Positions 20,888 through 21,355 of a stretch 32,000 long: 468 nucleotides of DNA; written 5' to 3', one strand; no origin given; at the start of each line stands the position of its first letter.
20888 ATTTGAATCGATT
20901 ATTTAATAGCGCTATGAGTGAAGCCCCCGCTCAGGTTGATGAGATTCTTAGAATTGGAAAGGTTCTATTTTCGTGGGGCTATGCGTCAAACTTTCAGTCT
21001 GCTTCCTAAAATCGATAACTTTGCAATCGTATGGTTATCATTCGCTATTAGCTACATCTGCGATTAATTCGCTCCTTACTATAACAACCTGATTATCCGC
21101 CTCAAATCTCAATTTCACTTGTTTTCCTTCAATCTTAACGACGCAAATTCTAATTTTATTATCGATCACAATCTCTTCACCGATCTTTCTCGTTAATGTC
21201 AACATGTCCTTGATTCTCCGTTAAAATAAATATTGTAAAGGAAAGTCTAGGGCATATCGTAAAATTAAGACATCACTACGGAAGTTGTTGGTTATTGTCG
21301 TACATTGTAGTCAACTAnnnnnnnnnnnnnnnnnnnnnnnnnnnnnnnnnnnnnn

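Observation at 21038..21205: Unannotated 55-aa CsrA-family paralog, convergent with the ATPase/nuclease pair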

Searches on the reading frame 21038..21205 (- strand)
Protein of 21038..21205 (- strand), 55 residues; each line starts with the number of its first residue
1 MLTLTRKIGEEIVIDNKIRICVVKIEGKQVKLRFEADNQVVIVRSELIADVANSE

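Call 5: search_protein_families(library=pfam, proteins=[window:21038-21205:-], max_evalue=1)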
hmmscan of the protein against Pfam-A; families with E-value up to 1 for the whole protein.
window:21038-21205:- (55 aa): 1 family
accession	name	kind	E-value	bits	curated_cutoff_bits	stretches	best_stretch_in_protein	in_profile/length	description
PF02599.21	CsrA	-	3.6e-18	65.7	27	1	1-51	1-51/53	Global regulator protein family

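Call 6: search_protein_families(library=padloc, proteins=[window:21038-21205:-], max_evalue=0.1)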
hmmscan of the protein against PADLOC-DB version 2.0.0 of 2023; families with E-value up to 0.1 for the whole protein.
window:21038-21205:- (55 aa): 0 families

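Call 8: find_encoding_contigs(protein=window:21038-21205:-, flank=10000, max_places=10)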
Protein window:21038-21205:- (55 aa): no gene with exactly this product is on record in the collection.

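Call 9: find_homologous_proteins(query=window:21038-21205:-, max_evalue=0.001)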
Query window:21038-21205:- (55 aa): 1 proteins with E <= 0.001 among 1 candidates.
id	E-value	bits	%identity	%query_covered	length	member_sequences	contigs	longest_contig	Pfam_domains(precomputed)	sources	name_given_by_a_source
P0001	2.6e-25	103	100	100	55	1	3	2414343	PF02599.22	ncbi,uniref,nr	ncbi:carbon storage regulator [Pseudidiomarina andamanensis]|uniref:Carbon storage regulator n=1 Tax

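Call 11: find_encoding_contigs(protein=P0001, flank=10000, max_places=10)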
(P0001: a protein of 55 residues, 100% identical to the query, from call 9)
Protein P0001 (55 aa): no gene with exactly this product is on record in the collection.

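Call 18: search_protein_representatives(protein=window:21038-21205:-)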
Query: 55 residues. Proteins with E-value up to 0.001 (for the whole library): 1839; up to 1e-10: 2; up to 1e-30: 0. The best 150 are listed.
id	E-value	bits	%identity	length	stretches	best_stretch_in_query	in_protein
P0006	3.6e-13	64.1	49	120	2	1-48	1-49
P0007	7.4e-13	63.1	47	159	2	1-52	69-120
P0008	5.0e-09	51.3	61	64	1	1-51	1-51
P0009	6.8e-09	50.9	54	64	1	1-52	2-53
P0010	7.4e-09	50.7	40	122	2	1-48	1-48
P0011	1.0e-08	50.3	43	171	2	1-50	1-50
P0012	1.5e-08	49.8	45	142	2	1-50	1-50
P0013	1.5e-08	49.8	64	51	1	1-50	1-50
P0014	1.9e-08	49.5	53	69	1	1-49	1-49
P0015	2.4e-08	49.2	57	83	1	1-49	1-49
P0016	3.6e-08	48.6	48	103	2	1-38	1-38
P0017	3.6e-08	48.6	41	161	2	1-49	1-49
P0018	4.6e-08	48.3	44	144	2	4-46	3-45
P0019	4.9e-08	48.2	38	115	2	2-52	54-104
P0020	6.7e-08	47.8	41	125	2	1-49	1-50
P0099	2.9e-06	42.7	53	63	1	1-51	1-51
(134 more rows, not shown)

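Call 27: search_protein_families(library=ncbifam, proteins=[window:21038-21205:-], max_evalue=1)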
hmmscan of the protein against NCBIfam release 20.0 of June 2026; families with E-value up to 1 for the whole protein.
window:21038-21205:- (55 aa): 4 families
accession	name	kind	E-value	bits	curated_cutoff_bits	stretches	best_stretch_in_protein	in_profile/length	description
TIGR00202.1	csrA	equivalog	3.2e-14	52.8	70.1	1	1-51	1-51/69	carbon storage regulator CsrA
NF002469.0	PRK01712.1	equivalog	9.9e-13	47.9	73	1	1-52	1-52/65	carbon storage regulator CsrA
NF001844.0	PRK00568.1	equivalog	1.4e-11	44.3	106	1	1-52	1-52/76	carbon storage regulator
TIGR00739.1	yajC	equivalog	0.11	12.6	44.2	1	7-46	39-78/84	preprotein translocase subunit YajC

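Call 28: search_protein_families(library=phrogs, proteins=[window:21038-21205:-], max_evalue=0.1)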
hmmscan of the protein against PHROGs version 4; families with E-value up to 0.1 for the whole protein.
window:21038-21205:- (55 aa): 5 families
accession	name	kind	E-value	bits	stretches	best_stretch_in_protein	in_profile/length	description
phrog_9500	-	transcription regulation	2e-13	51.1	1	1-51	1-51/65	CsrA-like regulator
phrog_5527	-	transcription regulation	1.3e-11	45.6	1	1-53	1-53/123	transcriptional regulator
phrog_31572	-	unknown function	3.6e-07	31.1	1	1-48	1-48/105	-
phrog_8397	-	transcription regulation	0.0097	16.9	1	5-45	6-45/64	CsrA-like regulator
phrog_37641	-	unknown function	0.068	14.3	1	22-43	11-32/88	-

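Call 34: search_dna_similar(query=window:21038-21205:-, collection=phages, mode=protein, max_evalue=0.001, max_rows=25)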
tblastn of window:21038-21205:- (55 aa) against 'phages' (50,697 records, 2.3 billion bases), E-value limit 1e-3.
Records with a match: 30; places in all: 30; records where one place covers at least 80% of the query: 30.
Best place of each record, by identity: <60% 30.
By first word of the organism name: Vibrio 28; Bacteriophage 2.
By host as written in the record: - 23; Vibrio crassostreae 6; Vibrio tasmaniensis 1.
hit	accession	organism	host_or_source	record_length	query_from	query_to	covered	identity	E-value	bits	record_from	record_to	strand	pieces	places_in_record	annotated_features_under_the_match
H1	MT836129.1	Bacteriophage sp.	human fecal samples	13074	1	47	85%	48.9%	3e-5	44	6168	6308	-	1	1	record has no annotation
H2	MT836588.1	Bacteriophage sp.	human fecal samples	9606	1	54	98%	40.7%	8e-5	43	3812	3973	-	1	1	record has no annotation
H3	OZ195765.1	Vibrio phage D65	Seawater and oysters mix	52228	1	55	100%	40.0%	1e-5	45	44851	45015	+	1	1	CsrA-like regulator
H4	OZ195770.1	Vibrio phage D59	Seawater and oysters mix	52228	1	55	100%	40.0%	1e-5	45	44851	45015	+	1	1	CsrA-like regulator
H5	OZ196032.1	Vibrio phage D173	Seawater and oysters mix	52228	1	55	100%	40.0%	1e-5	45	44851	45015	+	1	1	CsrA-like regulator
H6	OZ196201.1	Vibrio phage D68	Seawater and oysters mix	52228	1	55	100%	40.0%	1e-5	45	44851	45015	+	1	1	CsrA-like regulator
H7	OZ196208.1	Vibrio phage D57 g1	Seawater and oysters mix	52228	1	55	100%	40.0%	1e-5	45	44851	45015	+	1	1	CsrA-like regulator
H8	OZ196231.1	Vibrio phage D195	Seawater and oysters mix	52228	1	55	100%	40.0%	1e-5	45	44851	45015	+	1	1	CsrA-like regulator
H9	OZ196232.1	Vibrio phage D198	Seawater and oysters mix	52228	1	55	100%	40.0%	1e-5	45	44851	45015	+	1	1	CsrA-like regulator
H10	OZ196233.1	Vibrio phage D193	Seawater and oysters mix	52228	1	55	100%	40.0%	1e-5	45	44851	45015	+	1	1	CsrA-like regulator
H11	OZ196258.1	Vibrio phage D190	Seawater and oysters mix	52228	1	55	100%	40.0%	1e-5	45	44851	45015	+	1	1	CsrA-like regulator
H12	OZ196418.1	Vibrio phage D150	Seawater and oysters mix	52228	1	55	100%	40.0%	1e-5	45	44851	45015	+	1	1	CsrA-like regulator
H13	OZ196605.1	Vibrio phage D199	Seawater and oysters mix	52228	1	55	100%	40.0%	1e-5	45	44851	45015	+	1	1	CsrA-like regulator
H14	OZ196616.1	Vibrio phage D194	Seawater and oysters mix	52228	1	55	100%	40.0%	1e-5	45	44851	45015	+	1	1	CsrA-like regulator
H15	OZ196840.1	Vibrio phage 219E44-1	Seawater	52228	1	55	100%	40.0%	1e-5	45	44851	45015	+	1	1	CsrA-like regulator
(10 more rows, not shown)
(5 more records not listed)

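Call 35: search_dna_similar(query=window:21038-21205:-, collection=plasmids, mode=protein, max_evalue=0.001, max_rows=25)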
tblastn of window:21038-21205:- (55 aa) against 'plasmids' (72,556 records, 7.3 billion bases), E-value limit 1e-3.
Records with a match: 18; places in all: 19; records where one place covers at least 80% of the query: 18.
Best place of each record, by identity: <60% 18.
By first word of the organism name: Legionella 14; Thermomicrobium 1; Candidatus 1; Methylophaga 1; Xanthomonas 1.
By predicted mobility (MOB-suite, as given by PLSDB): conjugative 14; non-mobilizable 4.
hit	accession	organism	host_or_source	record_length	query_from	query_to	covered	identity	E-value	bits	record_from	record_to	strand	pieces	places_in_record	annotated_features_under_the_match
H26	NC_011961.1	Thermomicrobium roseum DSM 5159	-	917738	1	51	93%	52.9%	5e-8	53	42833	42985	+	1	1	carbon storage regulator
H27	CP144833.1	Candidatus Stammera capleta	insect metagenome,tissue sample,midgut ...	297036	1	46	84%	52.2%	4e-5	45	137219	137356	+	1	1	record has no annotation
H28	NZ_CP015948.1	Legionella pneumophila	Isolate,environmental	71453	1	55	100%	41.8%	2e-6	49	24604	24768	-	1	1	csrA: carbon storage regulator CsrA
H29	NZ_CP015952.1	Legionella pneumophila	Isolate,environmental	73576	1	55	100%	41.8%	2e-6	49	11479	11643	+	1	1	csrA: carbon storage regulator CsrA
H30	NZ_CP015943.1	Legionella pneumophila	Isolate,clinical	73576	1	55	100%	41.8%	2e-6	49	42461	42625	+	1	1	csrA: carbon storage regulator CsrA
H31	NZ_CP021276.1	Legionella pneumophila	Homo sapiens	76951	1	55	100%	41.8%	2e-6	49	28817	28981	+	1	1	csrA: carbon storage regulator CsrA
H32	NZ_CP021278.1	Legionella pneumophila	Homo sapiens,sputum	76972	1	55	100%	41.8%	2e-6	49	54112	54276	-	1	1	csrA: carbon storage regulator CsrA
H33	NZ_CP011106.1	Legionella pneumophila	Homo sapiens,sputum sample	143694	1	47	85%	46.8%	1e-5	47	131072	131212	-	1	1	csrA: carbon storage regulator CsrA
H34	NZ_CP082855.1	Legionella anisa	-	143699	1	47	85%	46.8%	1e-5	47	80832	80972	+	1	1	csrA: carbon storage regulator CsrA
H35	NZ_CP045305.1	Legionella longbeachae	Homo sapiens,Sputum sample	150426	1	47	85%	46.8%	1e-5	47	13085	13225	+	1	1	csrA: carbon storage regulator CsrA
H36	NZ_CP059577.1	Legionella sp. PC997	Biofilm - potable water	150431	1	47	85%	46.8%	1e-5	47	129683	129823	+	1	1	csrA: carbon storage regulator CsrA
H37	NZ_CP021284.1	Legionella pneumophila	Homo sapiens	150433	1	47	85%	46.8%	1e-5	47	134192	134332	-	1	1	csrA: carbon storage regulator CsrA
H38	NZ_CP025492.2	Legionella sainthelensi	Homo sapiens,Clinical ...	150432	1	47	85%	46.8%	1e-5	47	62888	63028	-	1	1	csrA: carbon storage regulator CsrA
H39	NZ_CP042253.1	Legionella longbeachae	Homo sapiens,lung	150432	1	47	85%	46.8%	1e-5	47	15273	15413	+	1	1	csrA: carbon storage regulator CsrA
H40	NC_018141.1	Legionella pneumophila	-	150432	1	47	85%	46.8%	1e-5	47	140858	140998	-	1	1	csrA: carbon storage regulator CsrA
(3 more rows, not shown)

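Call 53: find_related_loci(query=window:21038-21205:-, collection=viral_contigs, flank=6000)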
Query window:21038-21205:- (55 aa) in viral_contigs; peptide patterns used: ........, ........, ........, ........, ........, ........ (x = any residue, [..] = any of these).
38 stretches matched a pattern; 1 encode a relative of the query (tblastn E <= 1e-3); 1 distinct loci.
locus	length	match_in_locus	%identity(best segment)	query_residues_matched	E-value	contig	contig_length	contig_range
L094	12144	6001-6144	56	1-48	4e-12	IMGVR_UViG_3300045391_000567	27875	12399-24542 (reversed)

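Call 56: list_cluster_members(proteins=[window:21038-21205:-, window:18296-19849:+, window:19855-21009:+, window:19822-21009:+])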
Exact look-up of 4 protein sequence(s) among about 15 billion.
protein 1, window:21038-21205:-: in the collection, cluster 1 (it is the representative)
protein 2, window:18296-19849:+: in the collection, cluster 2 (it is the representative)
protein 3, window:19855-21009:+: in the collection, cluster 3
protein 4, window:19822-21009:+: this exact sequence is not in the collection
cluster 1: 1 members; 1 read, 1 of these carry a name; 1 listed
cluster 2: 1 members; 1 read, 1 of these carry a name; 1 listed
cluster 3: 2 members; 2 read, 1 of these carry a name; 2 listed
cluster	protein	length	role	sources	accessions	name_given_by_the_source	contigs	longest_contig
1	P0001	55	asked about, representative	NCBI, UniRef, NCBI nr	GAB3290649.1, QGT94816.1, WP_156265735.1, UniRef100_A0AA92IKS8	carbon storage regulator [Pseudidiomarina andamanensis] | Carbon storage regulator n=1 Tax=Pseudidiomarina andamanensis TaxID=1940690 ...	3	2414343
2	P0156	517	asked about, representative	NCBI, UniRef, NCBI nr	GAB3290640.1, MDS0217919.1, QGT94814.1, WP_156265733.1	AAA family ATPase [Pseudidiomarina andamanensis] | Endonuclease GajA/Old nuclease/RecF-like AAA domain-containing protein n=1 ...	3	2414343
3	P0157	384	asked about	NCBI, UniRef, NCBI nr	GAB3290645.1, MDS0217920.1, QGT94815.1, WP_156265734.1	hypothetical protein [Pseudidiomarina andamanensis] | Uncharacterized protein n=1 Tax=Pseudidiomarina andamanensis TaxID=1940690 ...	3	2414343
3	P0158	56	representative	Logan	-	-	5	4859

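Call 57: search_solved_structures(query=window:21038-21205:-, max_evalue=0.01, show_alignments=3)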
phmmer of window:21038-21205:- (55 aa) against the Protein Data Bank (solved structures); distinct sequences matched with E-value up to 0.01: 9.
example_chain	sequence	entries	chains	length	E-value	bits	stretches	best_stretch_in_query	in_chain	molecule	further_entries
2jpp_A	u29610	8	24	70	1.3e-05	28.4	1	1-48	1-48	Translational repressor | Carbon storage regulator homolog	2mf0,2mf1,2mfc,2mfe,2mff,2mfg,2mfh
7yr6_E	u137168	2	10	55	1.5e-05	28.1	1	1-49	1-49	Translational regulator CsrA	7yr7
1y00_A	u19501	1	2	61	1.6e-05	28.1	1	1-49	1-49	Carbon storage regulator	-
2bti_A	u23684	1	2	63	1.8e-05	27.9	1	1-49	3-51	CARBON STORAGE REGULATOR HOMOLOG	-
5z38_F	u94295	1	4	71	2.6e-05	27.4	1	1-49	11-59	wild type CsrA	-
1t3o_A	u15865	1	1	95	3.6e-05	27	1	1-50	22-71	Carbon storage regulator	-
1vpz_A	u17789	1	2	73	3.8e-05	26.9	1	1-49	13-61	Carbon storage regulator homolog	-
5dmb_D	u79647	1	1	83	4.6e-05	26.6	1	2-49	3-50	Carbon storage regulator homolog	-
5z38_E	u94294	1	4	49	0.00018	24.8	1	1-42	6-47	Truncated-CsrA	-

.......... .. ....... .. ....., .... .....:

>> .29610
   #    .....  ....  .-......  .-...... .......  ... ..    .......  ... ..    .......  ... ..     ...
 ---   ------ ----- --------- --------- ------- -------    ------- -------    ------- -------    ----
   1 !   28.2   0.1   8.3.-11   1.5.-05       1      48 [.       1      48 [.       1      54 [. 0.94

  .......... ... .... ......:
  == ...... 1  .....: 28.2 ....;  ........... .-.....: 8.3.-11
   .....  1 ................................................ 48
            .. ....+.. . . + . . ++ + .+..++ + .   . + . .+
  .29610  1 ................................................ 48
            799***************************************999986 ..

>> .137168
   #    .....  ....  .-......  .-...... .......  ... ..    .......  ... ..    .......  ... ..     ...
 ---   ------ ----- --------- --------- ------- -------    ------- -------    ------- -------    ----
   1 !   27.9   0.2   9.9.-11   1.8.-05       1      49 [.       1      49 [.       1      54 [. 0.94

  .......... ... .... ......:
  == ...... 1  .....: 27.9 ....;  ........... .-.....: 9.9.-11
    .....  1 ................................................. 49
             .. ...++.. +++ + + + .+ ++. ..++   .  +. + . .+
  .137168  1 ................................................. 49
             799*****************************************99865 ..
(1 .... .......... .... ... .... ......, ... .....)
